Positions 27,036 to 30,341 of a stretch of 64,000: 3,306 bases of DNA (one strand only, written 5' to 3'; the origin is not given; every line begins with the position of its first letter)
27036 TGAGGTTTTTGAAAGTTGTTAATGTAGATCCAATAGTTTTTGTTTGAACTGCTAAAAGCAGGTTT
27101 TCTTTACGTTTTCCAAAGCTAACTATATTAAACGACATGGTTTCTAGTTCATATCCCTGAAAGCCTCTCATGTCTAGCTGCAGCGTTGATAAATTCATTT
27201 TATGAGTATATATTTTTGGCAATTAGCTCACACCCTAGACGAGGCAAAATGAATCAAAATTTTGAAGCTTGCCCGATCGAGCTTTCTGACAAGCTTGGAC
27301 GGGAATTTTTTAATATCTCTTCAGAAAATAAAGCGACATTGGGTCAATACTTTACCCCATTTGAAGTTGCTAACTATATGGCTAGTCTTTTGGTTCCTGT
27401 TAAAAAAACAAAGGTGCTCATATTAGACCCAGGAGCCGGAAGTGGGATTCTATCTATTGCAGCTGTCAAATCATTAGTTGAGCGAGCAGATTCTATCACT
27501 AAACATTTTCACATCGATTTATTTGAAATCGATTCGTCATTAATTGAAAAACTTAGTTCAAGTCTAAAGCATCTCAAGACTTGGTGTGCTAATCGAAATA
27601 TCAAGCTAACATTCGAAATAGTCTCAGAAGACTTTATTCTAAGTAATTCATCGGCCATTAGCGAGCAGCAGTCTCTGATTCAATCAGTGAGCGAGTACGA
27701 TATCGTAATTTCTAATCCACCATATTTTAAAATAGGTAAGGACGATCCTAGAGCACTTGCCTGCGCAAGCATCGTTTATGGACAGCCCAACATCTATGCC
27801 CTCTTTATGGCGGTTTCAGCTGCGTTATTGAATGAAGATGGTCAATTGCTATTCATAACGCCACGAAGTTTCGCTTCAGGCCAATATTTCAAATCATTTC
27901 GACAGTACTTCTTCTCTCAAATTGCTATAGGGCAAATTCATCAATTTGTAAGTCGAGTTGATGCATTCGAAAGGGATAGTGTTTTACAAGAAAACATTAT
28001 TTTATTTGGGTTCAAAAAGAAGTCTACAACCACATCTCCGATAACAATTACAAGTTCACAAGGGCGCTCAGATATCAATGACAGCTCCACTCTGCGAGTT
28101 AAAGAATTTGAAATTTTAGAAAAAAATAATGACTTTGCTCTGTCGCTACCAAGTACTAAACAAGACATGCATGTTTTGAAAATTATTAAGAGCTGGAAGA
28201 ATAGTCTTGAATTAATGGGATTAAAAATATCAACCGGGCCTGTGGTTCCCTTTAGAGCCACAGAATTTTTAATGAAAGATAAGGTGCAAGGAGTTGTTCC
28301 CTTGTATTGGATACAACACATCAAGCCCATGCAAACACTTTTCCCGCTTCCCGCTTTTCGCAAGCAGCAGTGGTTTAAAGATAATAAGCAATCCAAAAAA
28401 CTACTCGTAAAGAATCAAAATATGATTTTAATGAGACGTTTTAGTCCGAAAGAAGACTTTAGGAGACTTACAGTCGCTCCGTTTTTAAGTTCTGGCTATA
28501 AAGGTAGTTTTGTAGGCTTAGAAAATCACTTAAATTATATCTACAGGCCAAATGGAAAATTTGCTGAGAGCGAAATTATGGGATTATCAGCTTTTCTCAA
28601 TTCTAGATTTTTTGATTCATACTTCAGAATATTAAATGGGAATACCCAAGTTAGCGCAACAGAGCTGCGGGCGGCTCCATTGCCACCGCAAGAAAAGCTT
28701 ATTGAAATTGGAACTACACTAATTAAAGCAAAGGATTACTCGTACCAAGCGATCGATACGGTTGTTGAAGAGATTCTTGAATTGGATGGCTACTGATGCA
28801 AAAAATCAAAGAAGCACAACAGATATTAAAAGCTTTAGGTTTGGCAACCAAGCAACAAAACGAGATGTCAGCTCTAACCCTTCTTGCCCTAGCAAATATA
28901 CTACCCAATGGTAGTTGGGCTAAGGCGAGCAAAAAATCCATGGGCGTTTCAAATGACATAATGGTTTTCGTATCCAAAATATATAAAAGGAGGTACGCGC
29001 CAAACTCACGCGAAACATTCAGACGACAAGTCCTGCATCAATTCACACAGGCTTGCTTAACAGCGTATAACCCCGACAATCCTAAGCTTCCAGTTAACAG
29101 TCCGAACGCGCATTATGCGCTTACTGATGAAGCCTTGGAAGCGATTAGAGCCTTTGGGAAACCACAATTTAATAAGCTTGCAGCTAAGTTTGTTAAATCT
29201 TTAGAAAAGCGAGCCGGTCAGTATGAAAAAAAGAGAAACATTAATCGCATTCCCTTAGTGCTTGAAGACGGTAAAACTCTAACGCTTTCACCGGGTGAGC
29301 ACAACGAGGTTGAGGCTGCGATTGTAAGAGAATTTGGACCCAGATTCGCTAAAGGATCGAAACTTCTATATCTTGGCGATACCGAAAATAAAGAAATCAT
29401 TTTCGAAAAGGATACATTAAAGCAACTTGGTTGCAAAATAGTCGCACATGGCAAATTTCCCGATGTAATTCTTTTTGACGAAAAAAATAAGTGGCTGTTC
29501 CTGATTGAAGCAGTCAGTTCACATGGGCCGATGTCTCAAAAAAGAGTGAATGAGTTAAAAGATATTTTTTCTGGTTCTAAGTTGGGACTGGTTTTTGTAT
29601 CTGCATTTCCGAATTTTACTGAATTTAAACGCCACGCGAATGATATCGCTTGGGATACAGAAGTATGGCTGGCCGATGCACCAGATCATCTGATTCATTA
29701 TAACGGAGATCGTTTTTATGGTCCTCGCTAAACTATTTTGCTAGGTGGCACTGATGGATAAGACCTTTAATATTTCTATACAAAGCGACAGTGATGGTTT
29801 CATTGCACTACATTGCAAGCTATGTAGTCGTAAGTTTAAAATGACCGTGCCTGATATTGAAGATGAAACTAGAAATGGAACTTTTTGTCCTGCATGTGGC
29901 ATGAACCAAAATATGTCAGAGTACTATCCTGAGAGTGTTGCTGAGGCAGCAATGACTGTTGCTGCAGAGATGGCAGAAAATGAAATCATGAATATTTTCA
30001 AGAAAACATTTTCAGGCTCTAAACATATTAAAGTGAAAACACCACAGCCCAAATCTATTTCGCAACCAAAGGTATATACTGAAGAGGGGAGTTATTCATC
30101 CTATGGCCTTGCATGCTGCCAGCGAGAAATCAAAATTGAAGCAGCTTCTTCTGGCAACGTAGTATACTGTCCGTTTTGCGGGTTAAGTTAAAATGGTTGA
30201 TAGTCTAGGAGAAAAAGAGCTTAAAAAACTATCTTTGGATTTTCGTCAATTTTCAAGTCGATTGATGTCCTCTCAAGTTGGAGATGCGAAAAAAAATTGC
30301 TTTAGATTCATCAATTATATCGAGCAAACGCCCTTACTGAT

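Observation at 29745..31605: Three uncharacterised genes piggy-backed on the R-M operon: candidate novel defence or abortive-infection module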

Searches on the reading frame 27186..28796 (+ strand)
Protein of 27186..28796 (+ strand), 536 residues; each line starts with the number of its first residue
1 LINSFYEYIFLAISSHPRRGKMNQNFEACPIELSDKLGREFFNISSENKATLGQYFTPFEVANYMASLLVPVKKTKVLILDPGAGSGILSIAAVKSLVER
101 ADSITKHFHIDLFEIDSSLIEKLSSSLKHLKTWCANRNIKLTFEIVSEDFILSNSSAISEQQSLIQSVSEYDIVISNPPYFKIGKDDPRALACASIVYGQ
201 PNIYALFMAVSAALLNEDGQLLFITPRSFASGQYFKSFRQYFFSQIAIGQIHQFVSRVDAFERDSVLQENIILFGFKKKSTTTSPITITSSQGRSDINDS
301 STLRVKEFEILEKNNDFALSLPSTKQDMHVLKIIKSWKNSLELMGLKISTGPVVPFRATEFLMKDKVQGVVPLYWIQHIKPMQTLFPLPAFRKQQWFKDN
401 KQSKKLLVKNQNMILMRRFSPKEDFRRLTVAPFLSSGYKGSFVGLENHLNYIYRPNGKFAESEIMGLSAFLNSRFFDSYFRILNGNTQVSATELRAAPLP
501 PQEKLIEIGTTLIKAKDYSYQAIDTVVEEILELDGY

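Call 3: search_protein_families(library=pfam, proteins=[window:27186-28796:+], max_evalue=1)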
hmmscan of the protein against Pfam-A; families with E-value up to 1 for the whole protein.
window:27186-28796:+ (536 aa): 5 families
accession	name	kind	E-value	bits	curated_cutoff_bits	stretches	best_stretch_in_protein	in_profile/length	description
PF07669.17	Eco57I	-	6.5e-18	65.8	25.3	1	126-261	45-171/171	Eco57I restriction-modification methylase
PF02384.22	N6_Mtase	-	8.6e-09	35.6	20.4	1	46-183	19-138/311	N-6 DNA Methylase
PF05175.20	MTS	-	0.00054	20.1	23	1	161-228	87-143/170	Methyltransferase small domain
PF06325.19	PrmA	-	0.0051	16.8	22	1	73-95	159-181/296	Ribosomal protein L11 methyltransferase (PrmA)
PF01170.24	UPF0020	-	0.033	14.3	22.3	1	78-182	31-133/197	RMKL-like, methyltransferase domain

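Call 4: search_protein_families(library=padloc, proteins=[window:27186-28796:+], max_evalue=1)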
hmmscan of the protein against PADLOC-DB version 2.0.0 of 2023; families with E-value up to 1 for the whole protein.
window:27186-28796:+ (536 aa): 58 families (the best 25 are shown)
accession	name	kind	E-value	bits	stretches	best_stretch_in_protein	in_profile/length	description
PDLC03227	MTase_II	-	2.8e-110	367.6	1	43-531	18-488/494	Type II methyltransferase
PDLC03359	MTase_II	-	6.8e-78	260.7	1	43-529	26-513/840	Type II methyltransferase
PDLC03338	MTase_II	-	1.9e-55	186.7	1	46-527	123-594/604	Type II methyltransferase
PDLC03237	MTase_II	-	1.1e-18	64.6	2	199-514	281-588/1036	Type II methyltransferase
PDLC03267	MTase_II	-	1.5e-17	61.7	1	45-364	7-305/539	Type II methyltransferase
PDLC03248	MTase_II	-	7e-17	59.4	1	47-331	4-249/521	Type II methyltransferase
PDLC04134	mad2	-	1.6e-16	58.2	1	51-254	269-425/492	mads_2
PDLC03335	MTase_II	-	6.8e-14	49.4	1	39-263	64-292/607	Type II methyltransferase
PDLC03226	MTase_II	-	2.6e-13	47.4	1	50-311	14-274/579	Type II methyltransferase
PDLC03331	MTase_II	-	1e-12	45.5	1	43-252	20-204/541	Type II methyltransferase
PDLC03365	MTase_II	-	9.6e-11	39.2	2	49-186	37-167/578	Type II methyltransferase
PDLC03366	MTase_II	-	1.1e-10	38.9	1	47-279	17-225/568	Type II methyltransferase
PDLC03347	MTase_II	-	9.6e-10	35.8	2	156-252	78-179/488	Type II methyltransferase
PDLC02521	PglX|PglXI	-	1.2e-09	34.7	1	118-295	432-609/1174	PglX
PDLC03219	MTase_II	-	3e-09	33.8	1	47-243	45-229/504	Type II methyltransferase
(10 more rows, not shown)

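Call 5: search_protein_families(library=ncbifam, proteins=[window:27186-28796:+], max_evalue=1)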
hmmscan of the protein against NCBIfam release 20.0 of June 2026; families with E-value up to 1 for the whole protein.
window:27186-28796:+ (536 aa): 15 families
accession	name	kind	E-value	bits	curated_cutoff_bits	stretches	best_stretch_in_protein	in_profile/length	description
TIGR02987.1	met_A_Alw26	exception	2e-28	99.4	353.5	3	52-184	3-126/523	Alw26I/Eco31I/Esp3I family type II restriction adenine-specific DNA-methyltransferase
NF033452.1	BREX_1_MTaseX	exception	6.8e-09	34.1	500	1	151-301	490-640/1210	BREX-1 system adenine-specific DNA-methyltransferase PglX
NF033455.1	BREX_6_MTaseX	exception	2.1e-07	28.8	900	1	169-319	553-702/1319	BREX-6 system adenine-specific DNA-methyltransferase PglX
NF047853.1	tRm6a37MtseTrmN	equivalog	6.1e-06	26.1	350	1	71-238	40-181/244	tRNA(1)(Val) (adenine(37)-N(6))-methyltransferase TrmN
NF047738.1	antiphage_MADS2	equivalog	1.7e-05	23.3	720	1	49-102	307-358/654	methylation-associated defense system DNA methyltransferase MAD2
TIGR03534.1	RF_mod_PrmC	equivalog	2.3e-05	24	199.1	1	73-182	85-168/253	peptide chain release factor N(5)-glutamine methyltransferase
NF011529.0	PRK14968.1-3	equivalog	0.00016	21.2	162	2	56-96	17-55/198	putative methyltransferase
NF040721.1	Trm14_Arch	equivalog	0.00089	18.5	280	1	66-228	180-337/370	tRNA (guanine(6)-N2)-methyltransferase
TIGR00497.1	hsdM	equivalog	0.0013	17.5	242.75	1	51-181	198-317/515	type I restriction-modification system subunit M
NF033454.1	BREX_5_MTaseX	exception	0.0022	15.6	900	1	168-245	500-578/1404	BREX-5 system adenine-specific DNA-methyltransferase PglX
TIGR00406.1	prmA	equivalog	0.008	15.6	183.15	1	76-101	160-185/288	50S ribosomal protein L11 methyltransferase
NF001786.0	PRK00517.2-4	equivalog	0.015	14.4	327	1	69-96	137-164/277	50S ribosomal protein L11 methyltransferase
TIGR00755.1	ksgA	equivalog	0.034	13.5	171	1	51-180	6-104/256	16S rRNA (adenine(1518)-N(6)/adenine(1519)-N(6))-dimethyltransferase RsmA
TIGR03533.1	L3_gln_methyl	equivalog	0.11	11.8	229.7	0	167-182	184-201/284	50S ribosomal protein L3 N(5)-glutamine methyltransferase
NF033451.1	BREX_2_MTaseX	equivalog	0.17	9.5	400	1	91-184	288-372/1185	BREX-2 system adenine-specific DNA-methyltransferase PglX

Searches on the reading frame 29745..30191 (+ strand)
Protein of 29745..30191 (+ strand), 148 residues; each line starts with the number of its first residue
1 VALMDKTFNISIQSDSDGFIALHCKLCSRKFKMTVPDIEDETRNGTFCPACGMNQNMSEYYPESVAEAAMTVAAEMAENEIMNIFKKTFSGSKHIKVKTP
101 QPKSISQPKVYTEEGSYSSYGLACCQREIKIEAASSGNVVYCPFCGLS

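Call 3: search_protein_families(library=pfam, proteins=[window:29745-30191:+], max_evalue=1)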
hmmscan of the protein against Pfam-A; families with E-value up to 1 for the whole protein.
window:29745-30191:+ (148 aa): 19 families
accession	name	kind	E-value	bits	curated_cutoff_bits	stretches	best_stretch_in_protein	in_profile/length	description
PF25206.1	DUF7836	-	0.0011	19.2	26.7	1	17-60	3-45/59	Domain of unknown function (DUF7836)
PF24859.1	FdhE_central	-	0.004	17.7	27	0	17-33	21-37/39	FdhE, central domain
PF14369.11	Zn_ribbon_19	-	0.011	16.4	30.8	1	125-146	8-28/35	zinc-ribbon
PF08271.17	Zn_Ribbon_TF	-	0.012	15.6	29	1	24-52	3-26/43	TFIIB zinc-binding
PF23550.1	zf_Tbcl_Rhp7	-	0.065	13.2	27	1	23-55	6-37/39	DNA repair protein rhp7 treble clef domain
PF22400.1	DUF6980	-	0.11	13.2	27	0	132-146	45-59/99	Domain of unknown function (DUF6980)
PF12647.12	RNHCP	-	0.12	12.8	24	0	22-60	4-38/90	RNHCP domain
PF13240.11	Zn_Ribbon_1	-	0.12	12.6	25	0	46-52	14-20/23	zinc-ribbon domain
PF14311.12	DUF4379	-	0.14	12.9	24.5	1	22-52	28-54/56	Probable Treble clef zinc finger domain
PF02591.20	Zn_ribbon_9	-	0.14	12.7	29.1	1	131-146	17-30/33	C4-type zinc ribbon domain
PF21344.3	Zn_ribbon_LysW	-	0.14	12.3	27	1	125-146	6-28/46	Alpha-aminoadipate carrier protein LysW-like, globular domain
PF24921.1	RING_XB3-XBAT31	-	0.17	12.4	50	0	124-145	30-51/57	E3 ubiquitin-protein ligase XB3/XBAT31 RING finger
PF10825.13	DUF2752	-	0.21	12.1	27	0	45-53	8-16/49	Protein of unknown function (DUF2752)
PF12760.12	Zn_ribbon_IS1595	-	0.25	11.8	25.4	0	44-54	17-27/46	Transposase zinc-ribbon domain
PF14446.12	Prok-RING_1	-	0.33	11.4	29.1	0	124-146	9-27/54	Prokaryotic RING finger family 1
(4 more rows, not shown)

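Call 4: search_protein_families(library=padloc, proteins=[window:29745-30191:+], max_evalue=1)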
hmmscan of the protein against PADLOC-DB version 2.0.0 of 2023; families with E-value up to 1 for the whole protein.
window:29745-30191:+ (148 aa): 1 family
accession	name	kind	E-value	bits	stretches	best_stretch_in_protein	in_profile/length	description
PDLC04447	PDC-M14A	-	1.2e-39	134.1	1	4-147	1-149/152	-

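Call 5: search_protein_families(library=ncbifam, proteins=[window:29745-30191:+], max_evalue=1)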
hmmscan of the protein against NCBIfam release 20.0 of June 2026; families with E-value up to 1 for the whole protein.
window:29745-30191:+ (148 aa): 6 families
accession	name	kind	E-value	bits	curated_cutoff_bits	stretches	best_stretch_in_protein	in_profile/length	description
NF001607.0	PRK00398.1-4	equivalog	0.0077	15.9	89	1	120-146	10-35/53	DNA-directed RNA polymerase subunit P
NF050124.2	chryseobasin_RiPP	equivalog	0.028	15.1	50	0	43-53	60-70/71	MNIO class RiPP chryseobasin precursor ChrA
NF041070.1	carrier_LysW_Arch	domain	0.067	13.3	75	0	124-147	7-31/57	alpha-aminoadipate/glutamate carrier protein LysW/ArgW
TIGR03153.1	cytochr_NrfH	equivalog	0.074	13.1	134.2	1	38-99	21-83/138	cytochrome c nitrite reductase small subunit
NF050125.1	ChrA_rel_RiPP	equivalog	0.25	12.1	40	0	42-53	44-55/56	chryseobasin-related MNIO class RiPP peptide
NF041197.2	CxxC_Se_CxxC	equivalog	0.38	11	40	0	47-62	20-35/53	dual CXXC motif small (seleno)protein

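Call 6: search_protein_families(library=phrogs, proteins=[window:29745-30191:+], max_evalue=1)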
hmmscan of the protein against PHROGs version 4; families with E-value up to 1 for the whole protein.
window:29745-30191:+ (148 aa): 14 families
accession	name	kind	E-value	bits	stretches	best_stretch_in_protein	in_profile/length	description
phrog_4875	-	unknown function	0.00062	20.9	1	20-59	11-44/77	-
phrog_4538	-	unknown function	0.0028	17.6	1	10-71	188-242/447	-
phrog_32384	-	unknown function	0.0029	18.4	1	14-59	15-60/215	-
phrog_15404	-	unknown function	0.0035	18.7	1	21-73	7-53/89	-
phrog_38252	-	unknown function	0.01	16.6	0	139-148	25-34/36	-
phrog_21525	-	unknown function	0.019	16.5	1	3-53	53-101/108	-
phrog_6422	-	moron, auxiliary metabolic gene and host takeover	0.022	16.1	1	19-111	5-91/120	Lar-like restriction alleviation protein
phrog_8470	-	unknown function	0.029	14.2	1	93-146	72-116/567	-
phrog_4852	-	unknown function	0.037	14.7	1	20-99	12-84/194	-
phrog_6504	-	unknown function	0.061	14.5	0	40-61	2-23/61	-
phrog_2546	-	unknown function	0.11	13.7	1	42-90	11-59/180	-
phrog_16989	-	moron, auxiliary metabolic gene and host takeover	0.38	11.8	1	26-69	8-44/122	membrane protein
phrog_10268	-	unknown function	0.43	11.6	1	124-146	4-27/53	-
phrog_4030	-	unknown function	0.59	11.3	0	135-146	63-74/85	-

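Call 22: find_homologous_proteins(query=window:29745-30191:+, max_evalue=0.01)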
Query window:29745-30191:+ (148 aa): 1 proteins with E <= 0.01 among 10 candidates.
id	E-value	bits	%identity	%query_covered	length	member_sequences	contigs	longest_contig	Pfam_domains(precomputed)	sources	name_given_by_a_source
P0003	1.1e-92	325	100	98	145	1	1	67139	-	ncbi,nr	ncbi:MAG: hypothetical protein IT289_12510 [Oligoflexia bacterium]|nr:hypothetical protein [Oligofle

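Call 75: search_solved_structures(query=window:29754-30191:+, max_evalue=10)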
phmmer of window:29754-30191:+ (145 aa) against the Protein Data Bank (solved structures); distinct sequences matched with E-value up to 10: 1.
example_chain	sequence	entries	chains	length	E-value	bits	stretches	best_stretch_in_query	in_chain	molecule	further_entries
4ap4_A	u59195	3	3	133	0.18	15.3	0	35-67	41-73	E3 UBIQUITIN LIGASE RNF4 | E3 UBIQUITIN-PROTEIN LIGASE RNF4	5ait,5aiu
